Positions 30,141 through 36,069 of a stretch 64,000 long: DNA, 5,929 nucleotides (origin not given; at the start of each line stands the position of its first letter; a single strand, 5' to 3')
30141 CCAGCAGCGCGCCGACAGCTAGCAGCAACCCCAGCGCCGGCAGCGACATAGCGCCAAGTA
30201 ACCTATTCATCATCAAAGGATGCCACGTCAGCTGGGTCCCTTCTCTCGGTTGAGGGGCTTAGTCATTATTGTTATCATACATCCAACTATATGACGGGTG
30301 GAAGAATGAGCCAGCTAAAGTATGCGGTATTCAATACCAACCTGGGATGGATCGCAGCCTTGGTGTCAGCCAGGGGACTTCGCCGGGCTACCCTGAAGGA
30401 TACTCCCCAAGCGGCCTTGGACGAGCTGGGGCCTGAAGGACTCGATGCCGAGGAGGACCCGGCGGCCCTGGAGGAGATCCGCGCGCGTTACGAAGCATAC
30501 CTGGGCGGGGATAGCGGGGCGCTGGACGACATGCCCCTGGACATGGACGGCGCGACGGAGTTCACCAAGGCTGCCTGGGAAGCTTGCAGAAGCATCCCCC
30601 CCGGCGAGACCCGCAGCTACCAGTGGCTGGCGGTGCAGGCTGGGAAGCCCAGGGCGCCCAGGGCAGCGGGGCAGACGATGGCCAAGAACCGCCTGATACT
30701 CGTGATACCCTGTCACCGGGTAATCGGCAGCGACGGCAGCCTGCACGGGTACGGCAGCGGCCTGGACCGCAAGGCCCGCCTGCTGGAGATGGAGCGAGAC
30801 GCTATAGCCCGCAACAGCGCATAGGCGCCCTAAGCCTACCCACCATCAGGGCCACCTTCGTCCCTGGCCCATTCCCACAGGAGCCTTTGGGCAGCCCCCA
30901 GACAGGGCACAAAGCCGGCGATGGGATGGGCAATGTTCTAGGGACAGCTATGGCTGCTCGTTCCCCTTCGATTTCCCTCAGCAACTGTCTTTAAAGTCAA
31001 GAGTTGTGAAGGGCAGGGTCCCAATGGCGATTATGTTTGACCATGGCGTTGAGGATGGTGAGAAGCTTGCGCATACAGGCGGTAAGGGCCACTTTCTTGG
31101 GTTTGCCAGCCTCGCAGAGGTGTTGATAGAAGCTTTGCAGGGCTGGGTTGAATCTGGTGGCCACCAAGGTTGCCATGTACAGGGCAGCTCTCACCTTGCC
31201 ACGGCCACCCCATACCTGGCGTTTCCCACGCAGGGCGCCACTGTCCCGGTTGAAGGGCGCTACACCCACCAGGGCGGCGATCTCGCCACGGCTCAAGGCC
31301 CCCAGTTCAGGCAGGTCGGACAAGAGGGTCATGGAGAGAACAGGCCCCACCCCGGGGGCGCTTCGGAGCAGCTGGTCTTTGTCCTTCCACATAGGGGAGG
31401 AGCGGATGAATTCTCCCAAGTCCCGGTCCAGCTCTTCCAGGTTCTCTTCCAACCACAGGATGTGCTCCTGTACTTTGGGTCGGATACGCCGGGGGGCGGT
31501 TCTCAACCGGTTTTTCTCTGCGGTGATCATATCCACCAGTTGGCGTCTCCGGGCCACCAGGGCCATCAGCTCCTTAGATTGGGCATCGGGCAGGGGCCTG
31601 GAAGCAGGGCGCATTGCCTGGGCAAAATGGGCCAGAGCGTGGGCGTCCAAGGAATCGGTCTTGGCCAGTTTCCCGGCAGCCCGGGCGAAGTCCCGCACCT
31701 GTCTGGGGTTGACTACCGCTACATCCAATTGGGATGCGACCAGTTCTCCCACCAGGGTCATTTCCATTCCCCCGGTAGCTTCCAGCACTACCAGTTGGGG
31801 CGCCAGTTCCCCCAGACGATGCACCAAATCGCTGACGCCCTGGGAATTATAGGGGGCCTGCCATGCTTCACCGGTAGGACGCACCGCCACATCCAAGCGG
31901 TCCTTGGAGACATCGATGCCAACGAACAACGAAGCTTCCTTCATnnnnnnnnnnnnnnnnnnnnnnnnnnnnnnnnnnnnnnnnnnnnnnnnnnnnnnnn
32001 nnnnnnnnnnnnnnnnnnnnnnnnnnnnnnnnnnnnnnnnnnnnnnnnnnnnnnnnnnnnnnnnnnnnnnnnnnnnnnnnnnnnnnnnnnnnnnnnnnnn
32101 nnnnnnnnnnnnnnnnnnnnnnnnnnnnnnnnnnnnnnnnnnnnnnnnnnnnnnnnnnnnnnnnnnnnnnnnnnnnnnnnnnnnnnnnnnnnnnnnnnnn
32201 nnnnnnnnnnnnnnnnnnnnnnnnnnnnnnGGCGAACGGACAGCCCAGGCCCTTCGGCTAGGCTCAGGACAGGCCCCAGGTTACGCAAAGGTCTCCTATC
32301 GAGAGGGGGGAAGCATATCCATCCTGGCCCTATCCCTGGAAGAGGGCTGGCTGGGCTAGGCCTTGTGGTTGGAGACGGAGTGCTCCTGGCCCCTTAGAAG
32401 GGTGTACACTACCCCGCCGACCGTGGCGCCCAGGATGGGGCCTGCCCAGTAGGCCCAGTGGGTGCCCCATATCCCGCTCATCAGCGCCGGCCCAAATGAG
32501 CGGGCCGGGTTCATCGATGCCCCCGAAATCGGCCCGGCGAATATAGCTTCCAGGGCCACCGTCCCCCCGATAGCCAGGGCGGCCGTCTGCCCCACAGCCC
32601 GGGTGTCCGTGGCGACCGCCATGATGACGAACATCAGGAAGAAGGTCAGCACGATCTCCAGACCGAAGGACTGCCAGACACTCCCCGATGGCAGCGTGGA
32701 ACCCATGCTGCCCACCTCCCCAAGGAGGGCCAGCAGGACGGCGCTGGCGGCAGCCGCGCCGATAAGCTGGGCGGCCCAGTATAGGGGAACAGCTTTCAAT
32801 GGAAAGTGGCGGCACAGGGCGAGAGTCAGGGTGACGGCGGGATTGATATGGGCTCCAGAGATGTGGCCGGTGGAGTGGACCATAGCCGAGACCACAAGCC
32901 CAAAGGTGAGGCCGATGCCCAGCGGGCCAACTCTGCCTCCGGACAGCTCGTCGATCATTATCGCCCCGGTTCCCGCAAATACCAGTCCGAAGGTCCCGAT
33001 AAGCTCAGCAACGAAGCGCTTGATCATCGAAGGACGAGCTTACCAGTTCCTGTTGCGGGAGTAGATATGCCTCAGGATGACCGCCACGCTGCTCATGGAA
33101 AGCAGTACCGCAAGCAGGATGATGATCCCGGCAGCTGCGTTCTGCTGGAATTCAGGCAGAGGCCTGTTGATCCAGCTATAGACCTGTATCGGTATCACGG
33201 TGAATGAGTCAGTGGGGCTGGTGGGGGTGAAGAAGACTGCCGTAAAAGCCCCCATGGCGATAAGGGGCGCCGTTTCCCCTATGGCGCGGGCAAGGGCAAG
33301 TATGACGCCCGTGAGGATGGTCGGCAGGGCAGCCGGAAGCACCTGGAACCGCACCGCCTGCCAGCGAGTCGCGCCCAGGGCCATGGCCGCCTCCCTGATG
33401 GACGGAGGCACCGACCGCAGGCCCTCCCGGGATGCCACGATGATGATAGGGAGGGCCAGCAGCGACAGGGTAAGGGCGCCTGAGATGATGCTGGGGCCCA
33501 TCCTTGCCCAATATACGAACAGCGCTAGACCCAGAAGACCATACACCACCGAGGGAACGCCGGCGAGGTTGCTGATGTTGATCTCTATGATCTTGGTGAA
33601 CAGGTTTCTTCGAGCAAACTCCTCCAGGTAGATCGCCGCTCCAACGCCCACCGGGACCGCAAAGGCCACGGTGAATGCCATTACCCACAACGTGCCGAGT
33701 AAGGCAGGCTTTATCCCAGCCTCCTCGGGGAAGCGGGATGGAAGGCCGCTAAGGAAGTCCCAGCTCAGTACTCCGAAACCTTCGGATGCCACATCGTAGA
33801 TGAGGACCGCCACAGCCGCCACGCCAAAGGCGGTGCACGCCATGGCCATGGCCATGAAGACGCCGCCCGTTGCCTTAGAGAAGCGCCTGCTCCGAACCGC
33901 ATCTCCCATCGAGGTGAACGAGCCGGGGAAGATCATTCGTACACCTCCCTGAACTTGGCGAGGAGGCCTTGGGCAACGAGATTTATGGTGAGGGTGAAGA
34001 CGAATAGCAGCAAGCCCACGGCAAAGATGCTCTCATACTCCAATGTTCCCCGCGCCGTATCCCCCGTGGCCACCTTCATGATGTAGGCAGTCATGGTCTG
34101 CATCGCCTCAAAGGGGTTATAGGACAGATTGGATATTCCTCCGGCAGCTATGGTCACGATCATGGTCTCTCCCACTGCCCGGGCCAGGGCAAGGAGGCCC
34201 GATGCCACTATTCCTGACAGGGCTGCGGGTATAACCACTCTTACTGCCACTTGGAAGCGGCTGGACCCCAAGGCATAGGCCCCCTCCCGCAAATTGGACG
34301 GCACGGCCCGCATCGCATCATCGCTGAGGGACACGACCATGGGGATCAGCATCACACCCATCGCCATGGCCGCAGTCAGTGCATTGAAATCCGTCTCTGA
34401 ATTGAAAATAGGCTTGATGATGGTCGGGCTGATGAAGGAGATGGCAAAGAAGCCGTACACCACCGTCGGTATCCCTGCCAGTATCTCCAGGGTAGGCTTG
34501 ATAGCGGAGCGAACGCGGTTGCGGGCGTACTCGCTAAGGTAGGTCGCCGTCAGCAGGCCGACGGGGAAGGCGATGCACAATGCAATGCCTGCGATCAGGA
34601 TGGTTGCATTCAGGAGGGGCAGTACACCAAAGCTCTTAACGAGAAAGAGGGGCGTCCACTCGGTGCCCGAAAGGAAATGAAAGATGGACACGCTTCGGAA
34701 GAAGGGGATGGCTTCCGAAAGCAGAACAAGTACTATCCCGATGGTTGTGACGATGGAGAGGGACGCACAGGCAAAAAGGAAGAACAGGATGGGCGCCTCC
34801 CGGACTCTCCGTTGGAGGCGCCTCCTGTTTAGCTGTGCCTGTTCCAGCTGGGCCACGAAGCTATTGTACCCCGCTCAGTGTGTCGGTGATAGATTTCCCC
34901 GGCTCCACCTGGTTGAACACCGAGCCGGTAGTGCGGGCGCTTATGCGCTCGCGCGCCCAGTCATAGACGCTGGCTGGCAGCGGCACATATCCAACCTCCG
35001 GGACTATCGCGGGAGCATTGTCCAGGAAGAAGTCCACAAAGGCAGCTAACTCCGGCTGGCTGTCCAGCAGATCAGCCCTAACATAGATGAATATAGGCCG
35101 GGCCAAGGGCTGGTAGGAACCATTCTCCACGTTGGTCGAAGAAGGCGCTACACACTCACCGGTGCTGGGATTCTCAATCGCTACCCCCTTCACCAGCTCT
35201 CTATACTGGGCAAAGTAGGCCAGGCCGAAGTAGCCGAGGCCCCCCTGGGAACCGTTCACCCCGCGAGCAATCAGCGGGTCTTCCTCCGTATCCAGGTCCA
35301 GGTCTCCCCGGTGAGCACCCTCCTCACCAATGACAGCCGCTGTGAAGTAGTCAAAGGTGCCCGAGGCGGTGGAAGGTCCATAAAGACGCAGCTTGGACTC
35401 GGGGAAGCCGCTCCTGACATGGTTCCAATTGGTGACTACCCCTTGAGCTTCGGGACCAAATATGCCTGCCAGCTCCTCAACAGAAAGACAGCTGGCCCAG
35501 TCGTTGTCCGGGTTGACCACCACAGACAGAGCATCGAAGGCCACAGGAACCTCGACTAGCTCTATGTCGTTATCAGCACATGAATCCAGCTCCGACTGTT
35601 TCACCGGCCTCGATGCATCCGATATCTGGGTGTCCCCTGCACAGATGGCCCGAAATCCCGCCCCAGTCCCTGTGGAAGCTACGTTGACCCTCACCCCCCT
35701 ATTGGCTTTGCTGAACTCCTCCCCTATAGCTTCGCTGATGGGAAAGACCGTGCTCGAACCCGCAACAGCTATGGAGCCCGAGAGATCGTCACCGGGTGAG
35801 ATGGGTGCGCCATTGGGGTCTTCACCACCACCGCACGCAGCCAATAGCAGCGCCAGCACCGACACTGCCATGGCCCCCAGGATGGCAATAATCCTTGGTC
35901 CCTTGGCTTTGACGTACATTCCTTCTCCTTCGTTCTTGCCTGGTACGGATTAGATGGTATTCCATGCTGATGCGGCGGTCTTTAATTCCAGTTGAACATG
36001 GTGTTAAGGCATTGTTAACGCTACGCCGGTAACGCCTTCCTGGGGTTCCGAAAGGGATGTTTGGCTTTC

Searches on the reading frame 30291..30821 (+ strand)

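Call 91: search_protein_families(library=pfam, proteins=[window:30291-30821:+], max_evalue=0.00001)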
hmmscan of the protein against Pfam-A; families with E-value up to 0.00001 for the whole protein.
window:30291-30821:+ (177 aa): 1 family
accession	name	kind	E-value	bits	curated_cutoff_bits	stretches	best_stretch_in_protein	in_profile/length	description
PF01035.26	DNA_binding_1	-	1.7e-29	101.9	27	1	90-169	1-80/81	6-O-methylguanine DNA methyltransferase, DNA binding domain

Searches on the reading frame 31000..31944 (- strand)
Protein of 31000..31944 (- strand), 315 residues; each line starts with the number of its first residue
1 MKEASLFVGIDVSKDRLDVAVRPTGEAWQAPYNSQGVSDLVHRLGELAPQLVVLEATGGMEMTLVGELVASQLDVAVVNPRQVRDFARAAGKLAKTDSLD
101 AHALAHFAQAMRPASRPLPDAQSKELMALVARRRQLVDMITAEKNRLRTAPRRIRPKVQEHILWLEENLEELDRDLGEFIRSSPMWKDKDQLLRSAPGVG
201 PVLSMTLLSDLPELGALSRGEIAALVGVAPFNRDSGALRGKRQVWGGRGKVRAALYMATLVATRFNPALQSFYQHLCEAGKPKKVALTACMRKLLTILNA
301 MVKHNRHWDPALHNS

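Call 91: search_protein_families(library=pfam, proteins=[window:31000-31944:-], max_evalue=0.00001)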
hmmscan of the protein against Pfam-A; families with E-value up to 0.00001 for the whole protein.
window:31000-31944:- (315 aa): 2 families
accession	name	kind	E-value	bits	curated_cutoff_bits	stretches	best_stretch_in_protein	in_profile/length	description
PF01548.23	DEDD_Tnp_IS110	-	1.9e-24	86.6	29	1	8-150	1-149/155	Transposase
PF02371.22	Transposase_20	-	3e-16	60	21.3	1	191-274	2-87/87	Transposase IS116/IS110/IS902 family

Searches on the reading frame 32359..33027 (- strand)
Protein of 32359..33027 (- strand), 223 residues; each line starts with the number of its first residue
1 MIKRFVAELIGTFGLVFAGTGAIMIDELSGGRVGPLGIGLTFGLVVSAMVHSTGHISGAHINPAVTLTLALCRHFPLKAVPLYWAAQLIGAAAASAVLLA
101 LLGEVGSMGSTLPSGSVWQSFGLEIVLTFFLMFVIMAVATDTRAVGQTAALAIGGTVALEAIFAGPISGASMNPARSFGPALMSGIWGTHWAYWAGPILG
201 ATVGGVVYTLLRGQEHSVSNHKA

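Call 91: search_protein_families(library=pfam, proteins=[window:32359-33027:-], max_evalue=0.00001)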
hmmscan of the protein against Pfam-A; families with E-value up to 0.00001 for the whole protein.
window:32359-33027:- (223 aa): 1 family
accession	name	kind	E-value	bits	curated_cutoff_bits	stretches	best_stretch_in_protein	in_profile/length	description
PF00230.25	MIP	-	7.6e-57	193.1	25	1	2-208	8-222/222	Major intrinsic protein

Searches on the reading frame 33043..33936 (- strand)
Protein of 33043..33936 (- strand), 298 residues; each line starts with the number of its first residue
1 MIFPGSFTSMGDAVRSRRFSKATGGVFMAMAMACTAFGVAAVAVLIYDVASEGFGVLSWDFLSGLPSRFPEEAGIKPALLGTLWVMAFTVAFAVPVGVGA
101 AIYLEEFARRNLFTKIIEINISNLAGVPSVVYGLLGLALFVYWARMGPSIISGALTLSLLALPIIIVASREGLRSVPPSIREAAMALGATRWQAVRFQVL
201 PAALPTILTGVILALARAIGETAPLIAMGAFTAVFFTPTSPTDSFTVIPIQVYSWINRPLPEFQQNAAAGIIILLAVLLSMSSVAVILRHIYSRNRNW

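Call 91: search_protein_families(library=pfam, proteins=[window:33043-33936:-], max_evalue=0.00001)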
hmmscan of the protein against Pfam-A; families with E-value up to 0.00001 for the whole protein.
window:33043-33936:- (298 aa): 1 family
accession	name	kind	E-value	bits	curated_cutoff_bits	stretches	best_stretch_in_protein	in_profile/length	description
PF00528.27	BPD_transp_1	-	1.5e-19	70.9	26.4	1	94-295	2-182/184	Binding-protein-dependent transport system inner membrane component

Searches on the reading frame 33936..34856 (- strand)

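Call 91: search_protein_families(library=pfam, proteins=[window:33936-34856:-], max_evalue=0.00001)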
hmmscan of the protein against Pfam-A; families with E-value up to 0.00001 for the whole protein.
window:33936-34856:- (307 aa): 1 family
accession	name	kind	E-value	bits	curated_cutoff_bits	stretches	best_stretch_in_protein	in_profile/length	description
PF00528.27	BPD_transp_1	-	1.8e-17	64.1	26.4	1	97-298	2-178/184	Binding-protein-dependent transport system inner membrane component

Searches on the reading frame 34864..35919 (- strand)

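Call 91: search_protein_families(library=pfam, proteins=[window:34864-35919:-], max_evalue=0.00001)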
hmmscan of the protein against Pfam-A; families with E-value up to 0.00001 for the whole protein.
window:34864-35919:- (352 aa): 3 families
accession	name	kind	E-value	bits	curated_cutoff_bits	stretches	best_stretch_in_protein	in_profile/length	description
PF12849.12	PBP_like_2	-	3e-35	122.7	27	1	44-300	6-265/267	PBP superfamily domain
PF12727.12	PBP_like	-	3.5e-10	39.8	27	1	67-297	2-191/193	PBP superfamily domain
PF01547.30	SBP_bac_1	-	4.9e-07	30.5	26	1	63-201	12-173/307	Bacterial extracellular solute-binding protein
